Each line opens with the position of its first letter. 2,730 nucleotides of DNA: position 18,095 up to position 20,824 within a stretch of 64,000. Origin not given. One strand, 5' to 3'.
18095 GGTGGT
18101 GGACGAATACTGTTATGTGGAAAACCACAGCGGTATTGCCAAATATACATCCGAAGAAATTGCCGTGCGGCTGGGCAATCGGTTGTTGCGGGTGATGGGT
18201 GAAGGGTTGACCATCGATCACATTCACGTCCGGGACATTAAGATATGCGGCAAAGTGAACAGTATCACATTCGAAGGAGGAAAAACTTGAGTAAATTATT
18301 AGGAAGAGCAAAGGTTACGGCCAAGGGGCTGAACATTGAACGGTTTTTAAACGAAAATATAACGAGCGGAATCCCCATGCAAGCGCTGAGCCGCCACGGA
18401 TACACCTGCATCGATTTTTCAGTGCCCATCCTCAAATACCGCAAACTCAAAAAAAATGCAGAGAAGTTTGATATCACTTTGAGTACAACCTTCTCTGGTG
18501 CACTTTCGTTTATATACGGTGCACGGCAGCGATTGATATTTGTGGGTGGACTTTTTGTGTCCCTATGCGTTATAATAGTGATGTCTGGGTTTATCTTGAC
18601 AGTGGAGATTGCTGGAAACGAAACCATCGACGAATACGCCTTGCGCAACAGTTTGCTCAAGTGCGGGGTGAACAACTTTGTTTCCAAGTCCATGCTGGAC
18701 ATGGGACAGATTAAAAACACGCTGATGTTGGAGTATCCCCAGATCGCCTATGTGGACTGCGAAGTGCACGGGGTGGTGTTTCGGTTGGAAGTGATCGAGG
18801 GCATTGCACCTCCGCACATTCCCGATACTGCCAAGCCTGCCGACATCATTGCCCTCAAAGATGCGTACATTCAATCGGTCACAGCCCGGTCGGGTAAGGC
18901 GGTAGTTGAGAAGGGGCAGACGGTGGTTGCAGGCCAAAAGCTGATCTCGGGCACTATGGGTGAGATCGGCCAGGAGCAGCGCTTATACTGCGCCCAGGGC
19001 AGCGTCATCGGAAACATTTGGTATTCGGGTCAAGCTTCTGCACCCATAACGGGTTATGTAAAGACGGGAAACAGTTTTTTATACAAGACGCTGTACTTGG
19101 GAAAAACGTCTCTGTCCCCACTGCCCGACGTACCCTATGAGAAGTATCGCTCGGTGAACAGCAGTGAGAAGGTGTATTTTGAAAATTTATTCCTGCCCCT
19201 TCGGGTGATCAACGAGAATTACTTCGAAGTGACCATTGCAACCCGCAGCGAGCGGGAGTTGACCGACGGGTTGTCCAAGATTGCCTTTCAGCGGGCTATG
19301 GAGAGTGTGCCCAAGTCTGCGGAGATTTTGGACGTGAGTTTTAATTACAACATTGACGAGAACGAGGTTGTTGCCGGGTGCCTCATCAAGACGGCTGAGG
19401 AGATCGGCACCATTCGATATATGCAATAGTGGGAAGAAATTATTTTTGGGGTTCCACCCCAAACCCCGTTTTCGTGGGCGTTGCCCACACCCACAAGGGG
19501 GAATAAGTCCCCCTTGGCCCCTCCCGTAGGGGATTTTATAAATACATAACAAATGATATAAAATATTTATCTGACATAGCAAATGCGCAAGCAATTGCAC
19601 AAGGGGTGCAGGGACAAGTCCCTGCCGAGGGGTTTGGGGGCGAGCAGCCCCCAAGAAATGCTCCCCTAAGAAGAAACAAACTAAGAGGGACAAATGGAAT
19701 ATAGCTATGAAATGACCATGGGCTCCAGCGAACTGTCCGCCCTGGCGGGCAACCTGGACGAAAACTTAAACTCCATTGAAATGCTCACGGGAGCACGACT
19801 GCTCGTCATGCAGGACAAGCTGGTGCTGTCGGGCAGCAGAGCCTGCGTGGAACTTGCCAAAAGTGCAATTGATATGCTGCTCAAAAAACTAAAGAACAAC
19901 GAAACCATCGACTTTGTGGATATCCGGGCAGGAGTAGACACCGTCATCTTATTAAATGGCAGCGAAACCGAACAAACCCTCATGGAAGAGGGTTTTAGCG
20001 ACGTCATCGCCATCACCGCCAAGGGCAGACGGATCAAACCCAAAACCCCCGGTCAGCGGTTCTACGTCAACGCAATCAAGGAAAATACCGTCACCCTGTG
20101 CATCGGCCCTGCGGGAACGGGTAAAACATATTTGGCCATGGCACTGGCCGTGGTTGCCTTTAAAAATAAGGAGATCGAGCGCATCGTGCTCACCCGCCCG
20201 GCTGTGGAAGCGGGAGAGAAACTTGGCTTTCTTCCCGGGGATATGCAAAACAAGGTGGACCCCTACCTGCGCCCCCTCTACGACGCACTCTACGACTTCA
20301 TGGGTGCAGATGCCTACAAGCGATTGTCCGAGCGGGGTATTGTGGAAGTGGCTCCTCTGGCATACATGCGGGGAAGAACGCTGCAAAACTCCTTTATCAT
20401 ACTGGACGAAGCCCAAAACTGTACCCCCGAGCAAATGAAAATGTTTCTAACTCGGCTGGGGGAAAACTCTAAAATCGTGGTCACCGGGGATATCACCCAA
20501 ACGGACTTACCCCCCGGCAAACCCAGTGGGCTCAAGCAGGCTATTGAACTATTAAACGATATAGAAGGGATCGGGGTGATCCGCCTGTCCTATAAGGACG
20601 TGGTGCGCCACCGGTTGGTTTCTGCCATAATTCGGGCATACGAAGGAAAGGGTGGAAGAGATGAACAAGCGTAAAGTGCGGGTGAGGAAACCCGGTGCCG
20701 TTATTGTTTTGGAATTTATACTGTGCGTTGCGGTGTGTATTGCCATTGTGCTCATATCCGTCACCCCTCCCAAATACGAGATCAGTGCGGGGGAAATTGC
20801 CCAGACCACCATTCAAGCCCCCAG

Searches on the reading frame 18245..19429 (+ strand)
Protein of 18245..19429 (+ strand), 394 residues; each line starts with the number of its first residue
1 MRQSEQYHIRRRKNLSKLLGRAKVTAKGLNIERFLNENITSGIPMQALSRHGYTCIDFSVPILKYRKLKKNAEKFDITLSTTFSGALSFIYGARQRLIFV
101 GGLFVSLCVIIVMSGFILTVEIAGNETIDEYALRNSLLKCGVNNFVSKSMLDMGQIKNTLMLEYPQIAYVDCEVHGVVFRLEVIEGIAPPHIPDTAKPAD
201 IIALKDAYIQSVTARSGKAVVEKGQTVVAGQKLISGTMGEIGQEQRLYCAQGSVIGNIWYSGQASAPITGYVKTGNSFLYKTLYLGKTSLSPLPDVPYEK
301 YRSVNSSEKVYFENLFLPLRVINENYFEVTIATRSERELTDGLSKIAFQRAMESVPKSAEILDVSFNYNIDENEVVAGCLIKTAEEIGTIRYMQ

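Call 8: search_protein_families(library=ncbifam, proteins=[window:18245-19429:+])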
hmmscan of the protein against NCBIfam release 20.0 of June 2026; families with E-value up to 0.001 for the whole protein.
window:18245-19429:+ (394 aa): 1 family
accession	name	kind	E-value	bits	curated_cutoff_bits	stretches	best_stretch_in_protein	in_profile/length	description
TIGR02876.1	spore_yqfD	equivalog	3.9e-54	184.1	256.7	1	17-388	4-381/382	sporulation protein YqfD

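Call 34: find_homologous_proteins(query=window:18245-19429:+, max_evalue=1e-20)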
Query window:18245-19429:+ (394 aa): 3 proteins with E <= 1e-20 among 4003 candidates.
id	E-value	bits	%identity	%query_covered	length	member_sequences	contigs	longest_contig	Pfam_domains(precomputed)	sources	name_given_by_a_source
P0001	6.1e-247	837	100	96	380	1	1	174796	PF06898.17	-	-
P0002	1.6e-130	454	56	96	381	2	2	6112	PF06898.17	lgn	-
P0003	3.7e-22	97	29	64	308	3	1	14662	PF06898.17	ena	-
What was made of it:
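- On REPIN-RAYT system: The remaining ~110 kb of the 174,796-nt source contig and the rest of the genome are not accessible (call 34).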

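Call 35: find_encoding_contigs(protein=P0002, flank=6000, max_places=4)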
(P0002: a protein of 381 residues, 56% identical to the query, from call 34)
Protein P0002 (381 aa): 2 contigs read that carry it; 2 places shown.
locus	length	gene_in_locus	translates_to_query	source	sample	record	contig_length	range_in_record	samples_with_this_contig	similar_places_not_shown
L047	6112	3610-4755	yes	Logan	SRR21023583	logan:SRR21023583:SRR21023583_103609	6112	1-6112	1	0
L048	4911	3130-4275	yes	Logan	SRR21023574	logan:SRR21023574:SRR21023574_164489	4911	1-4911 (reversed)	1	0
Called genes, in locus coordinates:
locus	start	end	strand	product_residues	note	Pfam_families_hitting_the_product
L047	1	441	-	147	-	?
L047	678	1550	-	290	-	PF01471:PG_binding_1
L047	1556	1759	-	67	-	PF13443:HTH_26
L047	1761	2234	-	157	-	-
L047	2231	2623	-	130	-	PF12844:HTH_19, PF13560:HTH_31, PF01381:HTH_3, PF13443:HTH_26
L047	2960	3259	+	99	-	-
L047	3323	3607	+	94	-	PF07873:YabP (weak)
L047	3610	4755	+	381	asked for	PF06898:YqfD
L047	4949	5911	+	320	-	PF02562:PhoH, PF13245:AAA_19, PF13604:AAA_30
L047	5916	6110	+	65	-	?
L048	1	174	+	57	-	?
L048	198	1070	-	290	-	PF01471:PG_binding_1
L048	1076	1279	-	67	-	PF13443:HTH_26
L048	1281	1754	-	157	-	-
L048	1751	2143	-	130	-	PF12844:HTH_19, PF13560:HTH_31, PF01381:HTH_3, PF13443:HTH_26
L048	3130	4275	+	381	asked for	PF06898:YqfD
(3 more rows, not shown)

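Call 36: find_encoding_contigs(protein=P0001, flank=10000, max_places=4)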
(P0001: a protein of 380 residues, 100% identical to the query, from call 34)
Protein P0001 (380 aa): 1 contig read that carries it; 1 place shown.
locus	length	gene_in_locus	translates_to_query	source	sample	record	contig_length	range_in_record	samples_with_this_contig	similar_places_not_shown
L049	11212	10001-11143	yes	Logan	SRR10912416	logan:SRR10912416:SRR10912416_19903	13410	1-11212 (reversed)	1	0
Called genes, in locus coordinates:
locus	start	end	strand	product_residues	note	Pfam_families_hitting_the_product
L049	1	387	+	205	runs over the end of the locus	-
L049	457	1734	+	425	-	-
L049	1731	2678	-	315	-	-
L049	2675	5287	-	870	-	PF00133:tRNA-synt_1, PF09334:tRNA-synt_1g, PF13603:tRNA-synt_1_2, PF09334:tRNA-synt_1g, PF08264:Anticodon_1, PF10458:Val_tRNA-synt_C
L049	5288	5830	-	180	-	PF01066:CDP-OH_P_transf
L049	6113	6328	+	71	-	PF13443:HTH_26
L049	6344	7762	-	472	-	PF14903:WG_beta_rep (weak)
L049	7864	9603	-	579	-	PF00704:Glyco_hydro_18, PF23916:TIM-barrel_EndoS, PF06347:SH3_4 (weak), PF08239:SH3_3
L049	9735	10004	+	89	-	PF07873:YabP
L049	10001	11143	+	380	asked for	PF06898:YqfD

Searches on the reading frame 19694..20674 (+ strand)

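Call 8: search_protein_families(library=ncbifam, proteins=[window:19694-20674:+])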
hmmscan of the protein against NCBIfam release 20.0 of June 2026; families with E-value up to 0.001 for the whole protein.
window:19694-20674:+ (326 aa): 4 families
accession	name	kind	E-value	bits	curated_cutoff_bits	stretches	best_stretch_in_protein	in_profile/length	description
NF007827.1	PRK10536.1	equivalog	2.3e-68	230.3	380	1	112-316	47-253/253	phosphate starvation-inducible protein PhoH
NF053827.1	RNA5-3helPhoH2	equivalog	1.2e-29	103.6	680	1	114-294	218-403/427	RNA 5'-3' helicase PhoH2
NF038214.1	IS21_help_AAA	equivalog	0.00014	21.7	200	1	128-158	87-117/232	IS21-like element helper ATPase IstB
TIGR01447.1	recD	equivalog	0.00048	18.8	310.15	1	119-269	151-300/597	exodeoxyribonuclease V subunit alpha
